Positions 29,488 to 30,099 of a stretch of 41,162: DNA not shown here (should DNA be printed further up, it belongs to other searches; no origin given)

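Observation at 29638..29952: Stand-alone DnaA domain IV protein as the last gene of the replication operon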

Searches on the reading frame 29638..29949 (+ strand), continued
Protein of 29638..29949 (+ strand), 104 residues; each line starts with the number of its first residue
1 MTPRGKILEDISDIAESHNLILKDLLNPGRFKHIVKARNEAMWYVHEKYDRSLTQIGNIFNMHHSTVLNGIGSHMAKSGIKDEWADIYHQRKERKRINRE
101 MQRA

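Call 53: find_related_loci(query=A4, collection=genome_contigs, flank=6000)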
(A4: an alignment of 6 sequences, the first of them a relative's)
Query A4 (104 aa) in genome_contigs; peptide patterns used: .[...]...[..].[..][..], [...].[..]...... (x = any residue, [..] = any of these).
59 stretches matched a pattern, but none encodes a relative of the query by tblastn (E <= 1e-3).

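Call 81: find_homologous_proteins(query=A2, max_evalue=0.00001)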
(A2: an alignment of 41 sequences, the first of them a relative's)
Query A2 (41 sequences) (104 aa, profile of the alignment): 20 proteins with E <= 0.00001 among 903 candidates.
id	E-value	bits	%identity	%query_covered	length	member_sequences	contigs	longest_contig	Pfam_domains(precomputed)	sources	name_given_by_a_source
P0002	1.4e-39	152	69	100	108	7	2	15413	PF08299.18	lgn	-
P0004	2.1e-39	152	63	100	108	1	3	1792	PF08299.18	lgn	-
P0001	2.1e-38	148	100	100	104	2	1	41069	PF08299.18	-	-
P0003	5.9e-37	144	64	99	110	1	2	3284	PF08299.18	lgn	-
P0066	1.6e-27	113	33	77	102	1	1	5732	PF08299.18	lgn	-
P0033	7.5e-27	111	33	77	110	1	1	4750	PF08299.18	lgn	-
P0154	1.5e-26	110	35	77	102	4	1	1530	PF08299.18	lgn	-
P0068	5.5e-25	105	34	77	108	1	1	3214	PF13936.13,PF08299.18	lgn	-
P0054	2.4e-23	100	35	77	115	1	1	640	PF08299.18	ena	-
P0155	2.2e-19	87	33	75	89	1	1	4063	PF08299.18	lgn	-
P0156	4.0e-19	86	35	68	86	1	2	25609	PF13936.13,PF08299.18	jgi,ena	jgi:chromosomal replication initiation ATPase DnaA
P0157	4.8e-19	86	41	68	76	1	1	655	PF13936.13,PF08299.18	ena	-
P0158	5.4e-19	86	39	68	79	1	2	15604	PF13936.13,PF08299.18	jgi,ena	jgi:chromosomal replication initiator protein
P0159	2.1e-18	84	31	76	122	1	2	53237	-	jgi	jgi:hypothetical protein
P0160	5.8e-18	83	27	83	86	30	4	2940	PF13936.13,PF08299.18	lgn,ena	-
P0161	5.9e-13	66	32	70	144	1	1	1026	PF08299.18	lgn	-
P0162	1.4e-8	52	32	59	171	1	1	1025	PF08299.18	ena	-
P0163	6.2e-8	50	30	62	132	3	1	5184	PF08299.18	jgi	jgi:chromosomal replication initiator protein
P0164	6.6e-8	50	33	62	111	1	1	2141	PF08299.18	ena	-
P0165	1.2e-7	49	32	63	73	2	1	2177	PF08299.18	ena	-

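Call 82: find_encoding_contigs(protein=P0159, flank=6000, max_places=2)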
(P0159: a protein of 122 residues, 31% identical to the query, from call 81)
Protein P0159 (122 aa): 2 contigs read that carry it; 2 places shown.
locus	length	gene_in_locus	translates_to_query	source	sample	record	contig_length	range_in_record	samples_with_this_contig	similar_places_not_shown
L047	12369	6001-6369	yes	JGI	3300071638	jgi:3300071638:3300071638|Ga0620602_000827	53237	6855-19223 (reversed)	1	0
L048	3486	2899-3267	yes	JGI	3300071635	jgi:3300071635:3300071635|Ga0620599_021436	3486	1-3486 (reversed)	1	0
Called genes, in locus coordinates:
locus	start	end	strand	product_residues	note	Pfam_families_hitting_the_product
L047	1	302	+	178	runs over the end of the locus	PF01503:PRA-PH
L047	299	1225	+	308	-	-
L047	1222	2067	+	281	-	PF00303:Thymidylat_synt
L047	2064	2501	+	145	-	PF00383:dCMP_cyt_deam_1, PF14437:MafB19-deam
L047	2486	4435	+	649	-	PF01612:DNA_pol_A_exo1 (weak), PF00476:DNA_pol_A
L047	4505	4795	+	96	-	-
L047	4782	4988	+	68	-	-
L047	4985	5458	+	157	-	-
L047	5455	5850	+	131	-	-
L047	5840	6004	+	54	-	-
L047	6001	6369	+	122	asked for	-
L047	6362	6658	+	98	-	-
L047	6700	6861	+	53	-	-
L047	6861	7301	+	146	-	-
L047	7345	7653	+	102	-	PF23992:Pam3_gp32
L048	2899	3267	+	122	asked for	-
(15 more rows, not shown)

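Call 83: find_encoding_contigs(protein=P0156, flank=6000, max_places=2)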
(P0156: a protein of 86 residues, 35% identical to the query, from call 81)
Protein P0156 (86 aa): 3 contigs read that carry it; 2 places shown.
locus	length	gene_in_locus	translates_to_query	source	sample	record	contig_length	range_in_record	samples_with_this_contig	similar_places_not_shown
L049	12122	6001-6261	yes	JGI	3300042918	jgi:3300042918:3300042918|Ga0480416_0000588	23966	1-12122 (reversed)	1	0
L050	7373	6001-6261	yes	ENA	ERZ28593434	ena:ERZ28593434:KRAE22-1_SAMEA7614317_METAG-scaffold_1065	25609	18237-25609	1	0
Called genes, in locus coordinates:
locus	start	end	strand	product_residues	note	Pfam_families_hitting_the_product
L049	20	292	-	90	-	-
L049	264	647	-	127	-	PF00436:SSB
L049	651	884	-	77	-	PF10073:GapR_DNA-bd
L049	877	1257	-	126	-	PF05772:NinB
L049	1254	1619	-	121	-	PF06147:DUF968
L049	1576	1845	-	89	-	-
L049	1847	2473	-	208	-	PF09588:YqaJ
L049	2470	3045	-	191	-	PF04404:ERF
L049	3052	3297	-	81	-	-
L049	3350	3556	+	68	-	-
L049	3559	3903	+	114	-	PF06356:DUF1064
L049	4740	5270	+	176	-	-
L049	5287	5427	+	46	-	-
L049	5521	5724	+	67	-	-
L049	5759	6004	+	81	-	-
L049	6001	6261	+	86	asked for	PF08299:Bac_DnaA_C, PF13936:HTH_38 (weak)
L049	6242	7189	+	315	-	-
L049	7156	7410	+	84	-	-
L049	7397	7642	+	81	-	PF11753:DUF3310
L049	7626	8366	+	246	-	PF01844:HNH (weak)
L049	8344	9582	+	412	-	PF02195:ParB_N, PF01555:N6_N4_Mtase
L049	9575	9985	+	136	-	-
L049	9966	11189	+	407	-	PF04466:Terminase_3, PF17288:Terminase_3C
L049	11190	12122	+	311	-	?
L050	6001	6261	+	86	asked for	PF08299:Bac_DnaA_C, PF13936:HTH_38 (weak)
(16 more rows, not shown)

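Call 84: find_encoding_contigs(protein=P0066, flank=6000, max_places=2)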
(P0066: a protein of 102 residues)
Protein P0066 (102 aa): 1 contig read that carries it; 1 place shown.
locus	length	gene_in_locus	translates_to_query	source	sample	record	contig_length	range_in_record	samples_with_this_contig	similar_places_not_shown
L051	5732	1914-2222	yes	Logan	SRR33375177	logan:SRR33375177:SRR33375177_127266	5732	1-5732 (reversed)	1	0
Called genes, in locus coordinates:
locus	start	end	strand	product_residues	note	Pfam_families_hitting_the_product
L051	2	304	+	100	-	?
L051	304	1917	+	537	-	PF00270:DEAD, PF04851:ResIII, PF18766:SWI2_SNF2, PF00271:Helicase_C, PF10571:UPF0547 (weak)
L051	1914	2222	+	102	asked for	PF08299:Bac_DnaA_C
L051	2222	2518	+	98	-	PF00486:Trans_reg_C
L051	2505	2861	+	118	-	-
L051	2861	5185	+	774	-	PF09250:Prim-Pol, PF08707:PriCT_2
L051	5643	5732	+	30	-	?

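Call 85: search_solved_structures(query=A2, max_evalue=10)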
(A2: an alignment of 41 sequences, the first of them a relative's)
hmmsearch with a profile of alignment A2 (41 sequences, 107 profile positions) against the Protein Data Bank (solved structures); distinct sequences matched with E-value up to 10: 21.
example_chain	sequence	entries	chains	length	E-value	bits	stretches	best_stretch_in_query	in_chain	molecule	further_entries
2hcb_A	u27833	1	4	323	1.8e-17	66.4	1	4-83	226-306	Chromosomal replication initiator protein dnaA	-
1l8q_A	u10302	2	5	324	1.8e-17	66.4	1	4-83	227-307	Chromosomal replication initiator protein dnaA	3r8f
3pvp_A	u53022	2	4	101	4.2e-15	58.8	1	11-99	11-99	Chromosomal replication initiator protein dnaA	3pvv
1j1v_A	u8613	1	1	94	3.9e-14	55.7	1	12-83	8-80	Chromosomal replication initiator protein dnaA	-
8btg_A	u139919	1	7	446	3.8e-09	39.6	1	9-86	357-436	Chromosomal replication initiator protein DnaA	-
2z4r_A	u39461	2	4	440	4.4e-07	33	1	7-75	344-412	Chromosomal replication initiator protein dnaA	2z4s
2lvs_A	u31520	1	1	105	0.0097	19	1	29-74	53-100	Putative uncharacterized protein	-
1vpw_A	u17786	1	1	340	0.34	14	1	8-66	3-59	PURINE REPRESSOR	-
1lj9_A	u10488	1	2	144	0.34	14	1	45-95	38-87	transcriptional regulator SlyA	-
3nrv_A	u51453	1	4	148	0.41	13.8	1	42-93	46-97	Putative transcriptional regulator (MarR/EmrR family)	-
2pue_A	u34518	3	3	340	0.63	13.2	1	8-66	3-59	PROTEIN (PURINE REPRESSOR ) | PROTEIN (PURINE REPRESSOR)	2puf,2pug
1e0g_A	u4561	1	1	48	0.64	13.2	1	4-27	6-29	Membrane-bound lytic murein transglycosylase D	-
1jh9_A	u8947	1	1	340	0.64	13.2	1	8-66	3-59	PURINE NUCLEOTIDE SYNTHESIS REPRESSOR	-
1jft_A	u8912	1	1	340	0.65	13.2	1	8-66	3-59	PURINE NUCLEOTIDE SYNTHESIS REPRESSOR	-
1bdi_A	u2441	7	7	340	0.65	13.2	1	8-66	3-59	PROTEIN (PURINE REPRESSOR) | PROTEIN (PURINE NUCLEOTIDE SYNTHESIS REPRESSOR)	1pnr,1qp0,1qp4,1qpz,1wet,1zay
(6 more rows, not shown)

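Call 86: search_protein_families(library=ncbifam, proteins=[P0001, L001:8995-9210:+, P0009, P0014, P0016, P0019, P0027, P0010], max_evalue=0.1)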
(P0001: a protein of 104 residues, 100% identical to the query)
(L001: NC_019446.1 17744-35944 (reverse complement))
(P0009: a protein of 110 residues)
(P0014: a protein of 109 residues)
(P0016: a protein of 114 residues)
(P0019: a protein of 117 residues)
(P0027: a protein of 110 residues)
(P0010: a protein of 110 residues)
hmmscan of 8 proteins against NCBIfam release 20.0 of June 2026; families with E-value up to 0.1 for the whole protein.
P0001 (104 aa): 3 families
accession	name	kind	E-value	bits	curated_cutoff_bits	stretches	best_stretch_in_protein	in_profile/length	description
NF001154.0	PRK00149.3-3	equivalog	6.8e-12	45.1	410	1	11-71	372-433/462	chromosomal replication initiator protein DnaA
TIGR00362.1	DnaA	equivalog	6.1e-10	38.7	343.9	1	12-71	353-413/437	chromosomal replication initiator protein DnaA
NF009087.0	PRK12422.1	equivalog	9e-06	25.1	657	1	11-92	358-437/455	chromosomal replication initiator protein DnaA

L001:8995-9210:+ (72 aa): 3 families
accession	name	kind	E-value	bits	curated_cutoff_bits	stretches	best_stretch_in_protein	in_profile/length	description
NF001154.0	PRK00149.3-3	equivalog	4.2e-08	32.6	410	1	7-65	374-433/462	chromosomal replication initiator protein DnaA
TIGR00362.1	DnaA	equivalog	3.3e-06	26.4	343.9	1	7-65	354-413/437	chromosomal replication initiator protein DnaA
NF009087.0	PRK12422.1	equivalog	0.001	18.3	657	1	7-65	360-418/455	chromosomal replication initiator protein DnaA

P0009 (110 aa): 4 families
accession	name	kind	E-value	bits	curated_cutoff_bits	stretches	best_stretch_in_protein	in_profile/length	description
NF001154.0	PRK00149.3-3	equivalog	1.4e-12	47.3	410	1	12-72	372-433/462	chromosomal replication initiator protein DnaA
TIGR00362.1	DnaA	equivalog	1.3e-08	34.4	343.9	1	12-72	352-413/437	chromosomal replication initiator protein DnaA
NF009087.0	PRK12422.1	equivalog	2.7e-06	26.8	657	1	12-73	358-419/455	chromosomal replication initiator protein DnaA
TIGR02899.1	spore_safA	subfamily_domain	0.093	12.7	67.85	0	15-30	10-25/44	SafA/ExsA family spore coat assembly protein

P0014 (109 aa): 2 families
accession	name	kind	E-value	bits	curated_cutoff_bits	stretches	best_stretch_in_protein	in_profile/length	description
NF001154.0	PRK00149.3-3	equivalog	9.8e-06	24.8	410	1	18-75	375-433/462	chromosomal replication initiator protein DnaA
TIGR00362.1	DnaA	equivalog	0.00026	20.2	343.9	1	18-74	355-412/437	chromosomal replication initiator protein DnaA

P0016 (114 aa): 3 families
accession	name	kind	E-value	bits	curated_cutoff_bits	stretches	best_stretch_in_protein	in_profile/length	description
NF001154.0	PRK00149.3-3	equivalog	6.2e-12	45.2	410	1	11-71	372-433/462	chromosomal replication initiator protein DnaA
TIGR00362.1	DnaA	equivalog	1.9e-11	43.7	343.9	1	11-70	352-412/437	chromosomal replication initiator protein DnaA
NF009087.0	PRK12422.1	equivalog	5.6e-08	32.4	657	1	11-79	358-426/455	chromosomal replication initiator protein DnaA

P0019 (117 aa): 4 families
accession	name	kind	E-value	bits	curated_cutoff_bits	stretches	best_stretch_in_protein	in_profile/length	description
NF001154.0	PRK00149.3-3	equivalog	4.7e-09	35.7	410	1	6-69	369-429/462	chromosomal replication initiator protein DnaA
TIGR00362.1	DnaA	equivalog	1e-08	34.7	343.9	1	14-72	354-412/437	chromosomal replication initiator protein DnaA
NF009087.0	PRK12422.1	equivalog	0.00014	21.2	657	1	12-69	358-415/455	chromosomal replication initiator protein DnaA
NF004688.0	PRK06030.1-3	equivalog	0.045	13.8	136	1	18-68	33-84/123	hypothetical protein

P0027 (110 aa): 3 families
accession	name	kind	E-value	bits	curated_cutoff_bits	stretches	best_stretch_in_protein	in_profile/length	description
NF001154.0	PRK00149.3-3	equivalog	3.4e-09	36.2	410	1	11-71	372-433/462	chromosomal replication initiator protein DnaA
TIGR00362.1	DnaA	equivalog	5e-09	35.7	343.9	1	11-72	352-414/437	chromosomal replication initiator protein DnaA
NF009087.0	PRK12422.1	equivalog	3.9e-06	26.3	657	1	11-80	358-427/455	chromosomal replication initiator protein DnaA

P0010 (110 aa): 4 families
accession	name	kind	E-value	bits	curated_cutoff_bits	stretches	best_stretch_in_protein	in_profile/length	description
NF009087.0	PRK12422.1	equivalog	3.4e-08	33.1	657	1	14-76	358-420/455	chromosomal replication initiator protein DnaA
TIGR00362.1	DnaA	equivalog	8.8e-07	28.3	343.9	1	16-74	354-413/437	chromosomal replication initiator protein DnaA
NF001154.0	PRK00149.3-3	equivalog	0.00038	19.6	410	1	16-74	374-433/462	chromosomal replication initiator protein DnaA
NF045923.1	SpheroidMoxCrtARhod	equivalog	0.04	13.3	300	1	6-45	178-217/226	spheroidene monooxygenase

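Call 88: search_dna_similar(query=P0001, collection=plasmids, mode=protein, max_evalue=0.001, max_rows=25)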
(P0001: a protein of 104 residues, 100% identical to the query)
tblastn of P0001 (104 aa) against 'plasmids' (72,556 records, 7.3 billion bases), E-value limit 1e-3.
No match.

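Call 91: fold_search(model_id=the predicted structure, library=viral)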
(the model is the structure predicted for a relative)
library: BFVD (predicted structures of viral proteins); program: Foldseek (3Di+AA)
matches with E <= 10: 639; with E <= 0.001: 4
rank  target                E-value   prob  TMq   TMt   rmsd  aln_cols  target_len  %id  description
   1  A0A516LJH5            5.9e-04  1.00  0.61  0.43   7.9        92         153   18  (no name in the UniProt tables at hand)
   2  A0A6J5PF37            7.7e-04  1.00  0.63  0.79   1.7        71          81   34  Chromosomal replication initiator, DnaA C-terminal [uncultured Caudovirales phage]
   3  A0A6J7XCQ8            8.2e-04  1.00  0.63  0.72   2.5        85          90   30  Chromosomal replication initiator, DnaA C-terminal [uncultured Caudovirales phage]
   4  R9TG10                9.6e-04  1.00  0.65  0.57   6.1        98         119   19  (no name in the UniProt tables at hand)
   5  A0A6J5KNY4            1.0e-03  1.00  0.65  0.84   1.8        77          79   23  Chromosomal replication initiator, DnaA C-terminal [uncultured Caudovirales phage]
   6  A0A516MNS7            1.5e-03  1.00  0.64  0.45  14.1       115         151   21  (no name in the UniProt tables at hand)
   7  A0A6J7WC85            1.6e-03  1.00  0.66  0.58  10.8        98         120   23  Chromosomal replication initiator, DnaA C-terminal [uncultured Caudovirales phage]
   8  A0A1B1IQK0            1.7e-03  1.00  0.70  0.61  10.5       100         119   17  (no name in the UniProt tables at hand)
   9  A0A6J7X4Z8            1.7e-03  1.00  0.61  0.59  11.9       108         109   22  Chromosomal replication initiator, DnaA C-terminal [uncultured Caudovirales phage]
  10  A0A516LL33            1.8e-03  1.00  0.58  0.40  15.9       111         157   23  (no name in the UniProt tables at hand)
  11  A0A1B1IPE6            2.2e-03  1.00  0.59  0.54  12.9       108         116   17  (no name in the UniProt tables at hand)
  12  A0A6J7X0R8            2.3e-03  1.00  0.66  0.38  11.6        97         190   16  Chromosomal replication initiator, DnaA C-terminal [uncultured Caudovirales phage]
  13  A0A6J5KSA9            2.4e-03  1.00  0.70  0.44   1.6        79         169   23  Chromosomal replication initiator, DnaA C-terminal [uncultured Caudovirales phage]
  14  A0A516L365            2.4e-03  1.00  0.62  0.58   6.7        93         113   28  (no name in the UniProt tables at hand)
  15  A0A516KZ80            2.4e-03  1.00  0.64  0.62  16.9       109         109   20  (no name in the UniProt tables at hand)
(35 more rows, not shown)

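Call 94: find_homologous_proteins(query=A5, max_evalue=0.000001)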
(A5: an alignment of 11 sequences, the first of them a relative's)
Query A5 (11 sequences) (110 aa, profile of the alignment): 10 proteins with E <= 0.000001 among 1403 candidates.
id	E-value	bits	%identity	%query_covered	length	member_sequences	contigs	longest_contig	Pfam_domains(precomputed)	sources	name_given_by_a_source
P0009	7.1e-38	147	100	100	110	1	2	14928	PF08299.18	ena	-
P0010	3.4e-37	145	38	79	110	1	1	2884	PF08299.18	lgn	-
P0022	6.9e-37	144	37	75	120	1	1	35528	PF08299.18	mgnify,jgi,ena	mgnify:CR=1 FL=1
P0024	4.7e-35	138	42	67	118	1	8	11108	PF23794.2,PF08299.18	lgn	-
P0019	1.5e-34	136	44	75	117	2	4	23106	PF08299.18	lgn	-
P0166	1.0e-32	130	36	95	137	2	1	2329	PF08299.18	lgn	-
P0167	3.0e-32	129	42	73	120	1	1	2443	PF08299.18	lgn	-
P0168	1.8e-31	126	40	69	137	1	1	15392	PF08299.18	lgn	-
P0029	4.0e-31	125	43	69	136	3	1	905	PF08299.18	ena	-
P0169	4.0e-30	122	52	96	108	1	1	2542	PF08299.18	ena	-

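Call 95: find_encoding_contigs(protein=P0022, flank=7000, max_places=1)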
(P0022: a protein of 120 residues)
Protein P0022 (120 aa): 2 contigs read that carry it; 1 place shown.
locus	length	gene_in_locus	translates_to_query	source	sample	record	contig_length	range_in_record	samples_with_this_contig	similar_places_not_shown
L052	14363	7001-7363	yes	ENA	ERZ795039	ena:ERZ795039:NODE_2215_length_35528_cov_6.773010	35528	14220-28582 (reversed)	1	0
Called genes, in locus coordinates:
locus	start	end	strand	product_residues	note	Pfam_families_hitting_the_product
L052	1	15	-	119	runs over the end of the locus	PF14354:Lar_restr_allev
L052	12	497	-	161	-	-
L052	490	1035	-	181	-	PF27050:Phage_P22_Y8K6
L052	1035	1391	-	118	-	-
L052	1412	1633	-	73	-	-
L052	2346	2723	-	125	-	-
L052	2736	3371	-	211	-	PF01381:HTH_3, PF12844:HTH_19 (weak), PF13560:HTH_31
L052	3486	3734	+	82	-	PF01381:HTH_3 (weak), PF13560:HTH_31 (weak), PF15943:YdaS_toxin (faint)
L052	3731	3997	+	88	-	-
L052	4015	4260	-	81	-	-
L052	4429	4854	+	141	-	-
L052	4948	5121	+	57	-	-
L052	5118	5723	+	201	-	PF08291:Peptidase_M15_3, PF05951:Peptidase_M15_2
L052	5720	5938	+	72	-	PF06442:DHFR_2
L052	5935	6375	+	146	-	-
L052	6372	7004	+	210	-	-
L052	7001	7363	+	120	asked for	PF08299:Bac_DnaA_C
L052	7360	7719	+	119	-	-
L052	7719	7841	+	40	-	-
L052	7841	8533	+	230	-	-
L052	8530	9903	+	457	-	PF13708:DUF4942, PF13489:Methyltransf_23 (weak), PF08241:Methyltransf_11 (weak), PF13649:Methyltransf_25 (weak)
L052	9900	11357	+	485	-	PF00772:DnaB, PF13481:AAA_25 (weak), PF03796:DnaB_C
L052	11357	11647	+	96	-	PF13384:HTH_23 (weak), PF13936:HTH_38 (weak)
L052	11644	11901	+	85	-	-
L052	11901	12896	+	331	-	PF01507:PAPS_reduct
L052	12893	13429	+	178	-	PF07750:GcrA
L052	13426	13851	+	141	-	-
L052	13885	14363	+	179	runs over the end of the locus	-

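Call 96: find_encoding_contigs(protein=P0019, flank=7000, max_places=2)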
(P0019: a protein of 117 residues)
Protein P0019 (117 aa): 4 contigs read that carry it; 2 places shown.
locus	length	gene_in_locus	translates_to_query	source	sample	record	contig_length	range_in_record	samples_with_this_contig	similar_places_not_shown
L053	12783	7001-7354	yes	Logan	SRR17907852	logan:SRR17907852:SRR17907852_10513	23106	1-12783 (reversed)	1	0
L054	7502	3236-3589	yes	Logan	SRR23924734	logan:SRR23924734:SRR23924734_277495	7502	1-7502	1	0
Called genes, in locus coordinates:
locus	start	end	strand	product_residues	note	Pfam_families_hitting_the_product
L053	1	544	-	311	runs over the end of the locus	PF09588:YqaJ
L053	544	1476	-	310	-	PF10543:ORF6N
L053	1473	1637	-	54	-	-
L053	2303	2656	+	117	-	-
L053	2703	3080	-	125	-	PF12844:HTH_19, PF01381:HTH_3, PF13443:HTH_26, PF13560:HTH_31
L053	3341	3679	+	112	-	PF13560:HTH_31 (faint)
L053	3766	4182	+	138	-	-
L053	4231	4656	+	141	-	PF10073:GapR_DNA-bd (faint)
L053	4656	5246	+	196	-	-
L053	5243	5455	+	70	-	-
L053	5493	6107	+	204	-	PF00486:Trans_reg_C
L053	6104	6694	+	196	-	-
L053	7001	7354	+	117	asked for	PF08299:Bac_DnaA_C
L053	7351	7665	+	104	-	-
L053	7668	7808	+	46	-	-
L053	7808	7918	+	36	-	-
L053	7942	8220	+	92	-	-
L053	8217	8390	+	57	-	-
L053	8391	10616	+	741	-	PF13481:AAA_25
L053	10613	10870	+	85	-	-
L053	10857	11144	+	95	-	-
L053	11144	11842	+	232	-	-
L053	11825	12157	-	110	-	-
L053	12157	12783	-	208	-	?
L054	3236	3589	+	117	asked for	PF08299:Bac_DnaA_C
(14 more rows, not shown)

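Call 97: find_encoding_contigs(protein=P0009, flank=7000, max_places=1)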
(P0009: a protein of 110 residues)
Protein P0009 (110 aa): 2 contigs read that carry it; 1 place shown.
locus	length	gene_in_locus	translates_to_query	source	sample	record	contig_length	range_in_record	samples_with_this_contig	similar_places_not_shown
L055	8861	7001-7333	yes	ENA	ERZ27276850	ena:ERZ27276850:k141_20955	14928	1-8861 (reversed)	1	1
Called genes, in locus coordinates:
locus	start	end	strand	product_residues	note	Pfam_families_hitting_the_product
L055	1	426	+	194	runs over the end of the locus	PF07463:NUMOD4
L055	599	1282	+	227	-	-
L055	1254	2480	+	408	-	PF13203:DUF2201_N, PF09967:DUF2201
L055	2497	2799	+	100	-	-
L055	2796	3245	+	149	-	PF00383:dCMP_cyt_deam_1, PF14437:MafB19-deam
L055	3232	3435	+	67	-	-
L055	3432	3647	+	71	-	-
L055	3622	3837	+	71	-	-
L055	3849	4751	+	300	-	-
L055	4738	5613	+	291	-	PF02511:Thy1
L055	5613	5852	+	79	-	-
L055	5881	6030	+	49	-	-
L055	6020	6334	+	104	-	-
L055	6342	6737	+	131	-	PF25682:Phage_VG64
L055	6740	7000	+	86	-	-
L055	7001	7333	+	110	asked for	PF08299:Bac_DnaA_C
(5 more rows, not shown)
